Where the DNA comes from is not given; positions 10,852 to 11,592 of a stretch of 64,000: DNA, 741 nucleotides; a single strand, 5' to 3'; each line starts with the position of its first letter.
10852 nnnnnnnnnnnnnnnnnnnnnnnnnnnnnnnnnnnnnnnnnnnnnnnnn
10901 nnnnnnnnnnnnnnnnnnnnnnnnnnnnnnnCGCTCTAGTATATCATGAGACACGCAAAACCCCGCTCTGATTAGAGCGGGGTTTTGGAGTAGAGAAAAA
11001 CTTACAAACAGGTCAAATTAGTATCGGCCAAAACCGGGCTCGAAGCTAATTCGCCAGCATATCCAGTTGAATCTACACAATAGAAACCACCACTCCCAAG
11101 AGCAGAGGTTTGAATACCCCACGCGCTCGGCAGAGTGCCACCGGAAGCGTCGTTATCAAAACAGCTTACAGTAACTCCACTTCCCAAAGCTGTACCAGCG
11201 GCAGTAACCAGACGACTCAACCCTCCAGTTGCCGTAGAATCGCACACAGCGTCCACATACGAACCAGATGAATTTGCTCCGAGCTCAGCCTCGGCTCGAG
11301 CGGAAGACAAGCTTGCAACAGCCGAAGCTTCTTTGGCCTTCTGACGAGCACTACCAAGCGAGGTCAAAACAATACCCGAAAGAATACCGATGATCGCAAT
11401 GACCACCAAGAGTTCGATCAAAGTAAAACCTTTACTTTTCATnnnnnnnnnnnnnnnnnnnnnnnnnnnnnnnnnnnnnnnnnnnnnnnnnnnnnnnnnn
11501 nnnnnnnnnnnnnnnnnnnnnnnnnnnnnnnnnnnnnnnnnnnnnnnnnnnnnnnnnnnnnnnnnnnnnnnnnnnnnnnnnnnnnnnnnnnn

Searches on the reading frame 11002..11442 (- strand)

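Call 64: search_protein_families(library=pfam, proteins=[window:11002-11442:-], max_evalue=0.01)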
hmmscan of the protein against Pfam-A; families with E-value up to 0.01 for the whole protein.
window:11002-11442:- (146 aa): 1 family
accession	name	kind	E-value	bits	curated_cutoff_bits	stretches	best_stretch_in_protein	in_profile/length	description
PF07963.17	N_methyl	-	2.6e-09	36.7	21.2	1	2-26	3-27/27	Prokaryotic N-terminal methylation motif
